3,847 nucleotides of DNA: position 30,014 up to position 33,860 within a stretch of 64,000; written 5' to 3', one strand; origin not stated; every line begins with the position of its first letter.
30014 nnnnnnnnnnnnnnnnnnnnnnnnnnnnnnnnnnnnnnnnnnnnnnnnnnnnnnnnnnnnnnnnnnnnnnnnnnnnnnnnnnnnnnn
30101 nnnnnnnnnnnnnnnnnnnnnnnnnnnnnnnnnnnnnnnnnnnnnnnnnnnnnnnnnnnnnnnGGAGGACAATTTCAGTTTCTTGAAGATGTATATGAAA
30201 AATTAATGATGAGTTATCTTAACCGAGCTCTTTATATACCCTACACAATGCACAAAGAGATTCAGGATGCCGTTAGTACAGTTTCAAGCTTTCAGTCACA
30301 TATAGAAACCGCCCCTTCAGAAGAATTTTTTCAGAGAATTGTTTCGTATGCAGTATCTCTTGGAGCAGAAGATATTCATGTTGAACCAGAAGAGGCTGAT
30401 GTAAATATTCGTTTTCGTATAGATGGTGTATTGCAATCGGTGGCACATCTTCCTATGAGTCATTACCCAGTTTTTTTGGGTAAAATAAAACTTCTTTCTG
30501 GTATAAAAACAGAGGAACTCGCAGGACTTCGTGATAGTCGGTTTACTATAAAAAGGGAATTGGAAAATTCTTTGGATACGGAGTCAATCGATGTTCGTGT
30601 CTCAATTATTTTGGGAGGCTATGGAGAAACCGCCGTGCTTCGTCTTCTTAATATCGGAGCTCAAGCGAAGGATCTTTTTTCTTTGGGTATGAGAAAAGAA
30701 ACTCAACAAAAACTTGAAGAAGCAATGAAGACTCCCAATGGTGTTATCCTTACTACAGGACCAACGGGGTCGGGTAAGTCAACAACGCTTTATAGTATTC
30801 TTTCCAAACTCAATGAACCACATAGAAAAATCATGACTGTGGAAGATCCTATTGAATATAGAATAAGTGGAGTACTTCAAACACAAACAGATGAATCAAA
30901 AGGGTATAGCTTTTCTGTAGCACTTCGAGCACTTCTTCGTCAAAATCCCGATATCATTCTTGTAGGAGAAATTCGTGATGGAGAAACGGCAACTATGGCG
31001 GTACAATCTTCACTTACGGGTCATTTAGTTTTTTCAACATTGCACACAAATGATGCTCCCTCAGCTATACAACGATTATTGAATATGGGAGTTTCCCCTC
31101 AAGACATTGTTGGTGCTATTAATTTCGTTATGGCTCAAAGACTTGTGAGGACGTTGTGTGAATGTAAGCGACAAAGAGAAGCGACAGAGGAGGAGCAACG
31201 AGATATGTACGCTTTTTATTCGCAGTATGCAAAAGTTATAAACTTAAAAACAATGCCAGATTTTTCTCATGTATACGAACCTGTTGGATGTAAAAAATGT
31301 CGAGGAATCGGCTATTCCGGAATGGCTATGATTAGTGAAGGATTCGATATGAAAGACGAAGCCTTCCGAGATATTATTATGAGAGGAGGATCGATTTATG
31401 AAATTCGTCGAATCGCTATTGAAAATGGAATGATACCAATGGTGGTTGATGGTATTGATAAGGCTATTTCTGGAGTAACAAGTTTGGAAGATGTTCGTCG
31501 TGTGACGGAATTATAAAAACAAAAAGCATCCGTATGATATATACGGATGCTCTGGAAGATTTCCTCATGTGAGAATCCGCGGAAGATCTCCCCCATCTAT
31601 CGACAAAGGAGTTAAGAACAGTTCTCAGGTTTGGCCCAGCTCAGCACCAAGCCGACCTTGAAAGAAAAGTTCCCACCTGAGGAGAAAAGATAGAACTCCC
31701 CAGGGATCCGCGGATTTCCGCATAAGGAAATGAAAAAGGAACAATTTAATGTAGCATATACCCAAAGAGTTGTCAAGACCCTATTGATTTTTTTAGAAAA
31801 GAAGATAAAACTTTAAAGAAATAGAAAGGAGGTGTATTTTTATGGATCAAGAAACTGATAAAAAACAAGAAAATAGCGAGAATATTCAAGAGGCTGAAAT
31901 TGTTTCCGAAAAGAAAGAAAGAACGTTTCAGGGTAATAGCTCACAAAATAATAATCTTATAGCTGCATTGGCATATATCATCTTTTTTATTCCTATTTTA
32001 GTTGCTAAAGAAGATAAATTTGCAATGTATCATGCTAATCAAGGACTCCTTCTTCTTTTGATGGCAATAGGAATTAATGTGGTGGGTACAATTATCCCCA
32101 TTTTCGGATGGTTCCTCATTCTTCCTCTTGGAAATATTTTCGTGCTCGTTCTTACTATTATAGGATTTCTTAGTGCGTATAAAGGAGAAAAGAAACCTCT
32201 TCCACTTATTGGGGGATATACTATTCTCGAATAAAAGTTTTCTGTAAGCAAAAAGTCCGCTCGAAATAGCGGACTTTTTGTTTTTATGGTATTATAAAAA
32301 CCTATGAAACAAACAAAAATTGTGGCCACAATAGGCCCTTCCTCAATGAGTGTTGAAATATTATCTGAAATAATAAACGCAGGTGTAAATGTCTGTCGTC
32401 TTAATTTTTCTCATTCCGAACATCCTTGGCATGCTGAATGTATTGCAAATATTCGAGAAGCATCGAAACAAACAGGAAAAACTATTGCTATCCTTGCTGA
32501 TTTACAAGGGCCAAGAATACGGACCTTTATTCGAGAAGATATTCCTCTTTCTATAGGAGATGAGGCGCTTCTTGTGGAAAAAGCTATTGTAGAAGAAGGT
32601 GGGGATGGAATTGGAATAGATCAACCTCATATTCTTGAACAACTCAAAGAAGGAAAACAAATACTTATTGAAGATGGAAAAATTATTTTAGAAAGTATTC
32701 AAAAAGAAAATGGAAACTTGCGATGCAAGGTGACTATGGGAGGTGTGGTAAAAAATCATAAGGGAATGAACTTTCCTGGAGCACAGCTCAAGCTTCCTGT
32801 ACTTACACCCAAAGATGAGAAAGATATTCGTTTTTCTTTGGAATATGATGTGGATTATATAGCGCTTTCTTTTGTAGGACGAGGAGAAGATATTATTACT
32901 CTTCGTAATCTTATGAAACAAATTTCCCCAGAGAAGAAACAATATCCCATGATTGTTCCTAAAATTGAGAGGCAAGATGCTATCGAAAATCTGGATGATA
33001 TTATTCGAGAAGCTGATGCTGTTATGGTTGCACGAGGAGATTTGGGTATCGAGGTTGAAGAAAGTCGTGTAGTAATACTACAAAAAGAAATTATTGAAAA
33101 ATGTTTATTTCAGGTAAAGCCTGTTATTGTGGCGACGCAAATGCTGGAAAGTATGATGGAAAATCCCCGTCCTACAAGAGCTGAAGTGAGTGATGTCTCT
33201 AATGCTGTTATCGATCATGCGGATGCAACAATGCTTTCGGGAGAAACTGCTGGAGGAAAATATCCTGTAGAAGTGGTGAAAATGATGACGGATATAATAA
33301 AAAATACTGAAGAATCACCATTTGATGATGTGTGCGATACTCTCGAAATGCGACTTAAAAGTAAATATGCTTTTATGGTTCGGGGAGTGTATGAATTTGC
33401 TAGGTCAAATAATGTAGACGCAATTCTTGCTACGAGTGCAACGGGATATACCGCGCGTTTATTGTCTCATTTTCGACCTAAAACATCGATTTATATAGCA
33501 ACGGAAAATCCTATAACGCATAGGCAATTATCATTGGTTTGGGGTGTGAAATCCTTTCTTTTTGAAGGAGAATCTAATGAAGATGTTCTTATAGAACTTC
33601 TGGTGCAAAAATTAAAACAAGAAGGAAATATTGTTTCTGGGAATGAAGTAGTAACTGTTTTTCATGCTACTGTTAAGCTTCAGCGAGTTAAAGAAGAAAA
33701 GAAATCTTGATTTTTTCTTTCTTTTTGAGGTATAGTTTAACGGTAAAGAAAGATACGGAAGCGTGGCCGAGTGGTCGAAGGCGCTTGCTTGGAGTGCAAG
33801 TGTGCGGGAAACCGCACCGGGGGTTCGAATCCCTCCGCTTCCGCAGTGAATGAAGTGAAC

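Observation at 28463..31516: Single-chain tandem fusion of two complete PilB/GspE secretion ATPase modules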

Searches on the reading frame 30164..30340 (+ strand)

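Call 33: search_protein_families(library=pfam, proteins=[window:30164-30340:+], max_evalue=1)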
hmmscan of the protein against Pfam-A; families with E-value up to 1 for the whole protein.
window:30164-30340:+ (59 aa): 1 family
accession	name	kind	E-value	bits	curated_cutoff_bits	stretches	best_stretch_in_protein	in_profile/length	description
PF12921.12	ATP13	-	0.075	13.4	26.7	1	24-59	60-96/114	Mitochondrial ATPase expression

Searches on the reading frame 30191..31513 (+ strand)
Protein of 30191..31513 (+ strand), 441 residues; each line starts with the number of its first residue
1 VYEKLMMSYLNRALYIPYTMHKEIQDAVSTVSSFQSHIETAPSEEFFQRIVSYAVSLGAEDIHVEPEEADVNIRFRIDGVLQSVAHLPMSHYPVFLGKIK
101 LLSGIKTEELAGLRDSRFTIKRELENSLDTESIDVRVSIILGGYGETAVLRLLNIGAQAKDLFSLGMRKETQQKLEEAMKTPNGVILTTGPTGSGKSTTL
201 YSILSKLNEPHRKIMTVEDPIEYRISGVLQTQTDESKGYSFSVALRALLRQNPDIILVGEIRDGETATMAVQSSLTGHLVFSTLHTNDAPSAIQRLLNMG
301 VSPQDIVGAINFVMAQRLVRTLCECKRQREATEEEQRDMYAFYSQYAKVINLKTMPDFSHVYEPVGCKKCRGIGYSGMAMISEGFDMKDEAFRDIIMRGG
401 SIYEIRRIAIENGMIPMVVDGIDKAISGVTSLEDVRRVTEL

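Call 9: search_protein_families(library=ncbifam, proteins=[window:30191-31513:+], max_evalue=0.00001)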
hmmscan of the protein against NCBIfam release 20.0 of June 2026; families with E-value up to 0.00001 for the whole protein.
window:30191-31513:+ (441 aa): 18 families
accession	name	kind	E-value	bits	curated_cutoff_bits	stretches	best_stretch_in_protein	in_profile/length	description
TIGR02533.1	type_II_gspE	equivalog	1.1e-118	397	630.25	1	30-439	96-486/486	type II secretion system ATPase GspE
TIGR02538.1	type_IV_pilB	equivalog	6.5e-116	388.2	675.65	1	23-440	161-563/564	type IV-A pilus assembly ATPase PilB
NF053534.1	T4PilAsmATPsTfpB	equivalog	2.2e-101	340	850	1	50-439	208-582/584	type IV pilus assembly ATPase TfpB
NF007755.0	PRK10436.1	equivalog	1.5e-94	317.3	617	1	31-439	73-459/465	type II secretion system protein GspE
NF041000.1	ATPase_ComGA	equivalog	1e-66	224.7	300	1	49-320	2-266/267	competence type IV pilus ATPase ComGA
TIGR01420.1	pilT_fam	subfamily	2.7e-48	164.9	319.1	1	48-302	3-245/343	PilT/PilU family type 4a pilus ATPase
TIGR02525.1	plasmid_TraJ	equivalog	4e-29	101.7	368.3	1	172-328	138-306/372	plasmid transfer ATPase TraJ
TIGR02524.1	dot_icm_DotB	equivalog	4.4e-24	85.3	463.3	1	174-324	125-290/358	Dot/Icm type IV secretion system ATPase DotB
NF058587.1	archaellum_moto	equivalog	1.7e-20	73.3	550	1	186-325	278-423/527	archaellum flagellar ATPase motor FlaI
TIGR02788.1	VirB11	equivalog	3.1e-14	52.7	249.95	1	154-304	116-270/308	P-type DNA transfer ATPase VirB11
TIGR02782.1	TrbB_P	equivalog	3.4e-14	52.9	304.55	1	169-298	123-254/303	P-type conjugative transfer ATPase TrbB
NF010469.0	PRK13894.1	subfamily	8e-13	48.4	508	1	167-299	134-267/320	conjugal transfer ATPase TrbB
NF010407.0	PRK13833.1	subfamily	3.2e-11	43.2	499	1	175-304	137-269/323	conjugal transfer protein TrbB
TIGR03819.1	heli_sec_ATPase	hypoth_equivalog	4.4e-11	42.6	373.15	1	160-300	155-301/340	TadA family conjugal transfer-associated ATPase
NF053672.1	bindosome_BasE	exception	7.6e-10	38.1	1000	1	188-296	275-388/512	bindosome assembly system ATPase subunit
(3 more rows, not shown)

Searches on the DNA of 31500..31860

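Call 84: search_rna_families(source=window, start=31500, end=31860, threshold=evalue, max_evalue=10)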
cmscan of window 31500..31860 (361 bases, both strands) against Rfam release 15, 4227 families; matches with E-value up to 10: 3.
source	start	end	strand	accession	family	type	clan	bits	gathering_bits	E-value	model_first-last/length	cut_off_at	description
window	31515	31553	+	RF02844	RefA9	Gene; antisense;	-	21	49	0.61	26-64/64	no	Enterococcus sRNA A9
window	31780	31824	+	RF02584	KRAS_3UTR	Cis-reg;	-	20.3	49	6.5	1-49/49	no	KRAS 3' UTR cis-regulatory element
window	31739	31830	+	RF01871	MALAT1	Gene; lncRNA;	-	17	70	8.5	1-95/95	no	Metastasis associated lung adenocarcinoma transcript 1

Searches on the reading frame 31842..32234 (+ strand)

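Call 4: search_protein_families(library=pfam, proteins=[window:31842-32234:+], max_evalue=0.01)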
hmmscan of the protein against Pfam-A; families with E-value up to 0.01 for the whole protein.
window:31842-32234:+ (130 aa): 0 families

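Call 33: search_protein_families(library=pfam, proteins=[window:31842-32234:+], max_evalue=1)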
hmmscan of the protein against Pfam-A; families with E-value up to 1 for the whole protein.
window:31842-32234:+ (130 aa): 1 family
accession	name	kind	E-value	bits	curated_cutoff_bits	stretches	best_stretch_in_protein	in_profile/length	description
PF09685.15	DUF4870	-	0.031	14.7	25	1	47-123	24-103/107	Domain of unknown function (DUF4870)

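Call 34: search_protein_families(library=ncbifam, proteins=[window:31842-32234:+], max_evalue=0.01)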
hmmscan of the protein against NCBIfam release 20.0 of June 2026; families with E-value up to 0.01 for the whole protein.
window:31842-32234:+ (130 aa): 0 families

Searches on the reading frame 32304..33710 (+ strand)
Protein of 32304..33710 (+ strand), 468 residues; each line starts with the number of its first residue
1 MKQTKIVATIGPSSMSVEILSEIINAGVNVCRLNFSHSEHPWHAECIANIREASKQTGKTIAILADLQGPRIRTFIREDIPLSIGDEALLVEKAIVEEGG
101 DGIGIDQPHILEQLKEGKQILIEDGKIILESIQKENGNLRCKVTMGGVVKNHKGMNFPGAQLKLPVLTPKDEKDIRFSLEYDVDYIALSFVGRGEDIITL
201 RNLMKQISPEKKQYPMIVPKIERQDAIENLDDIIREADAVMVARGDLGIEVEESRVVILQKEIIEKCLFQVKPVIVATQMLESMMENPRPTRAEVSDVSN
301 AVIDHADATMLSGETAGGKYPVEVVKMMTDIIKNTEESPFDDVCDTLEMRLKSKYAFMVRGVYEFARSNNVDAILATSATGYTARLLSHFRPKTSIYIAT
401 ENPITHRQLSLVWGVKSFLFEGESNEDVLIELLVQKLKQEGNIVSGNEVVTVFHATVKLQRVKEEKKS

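Call 4: search_protein_families(library=pfam, proteins=[window:32304-33710:+], max_evalue=0.01)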
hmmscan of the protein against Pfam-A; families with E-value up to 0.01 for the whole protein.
window:32304-33710:+ (468 aa): 2 families
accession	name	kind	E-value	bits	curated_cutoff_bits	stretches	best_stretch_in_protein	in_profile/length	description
PF00224.27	PK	-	8.1e-112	374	30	1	1-325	1-328/328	Pyruvate kinase, barrel domain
PF02887.21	PK_C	-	9e-20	71.3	28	1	361-452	6-97/114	Pyruvate kinase, alpha/beta domain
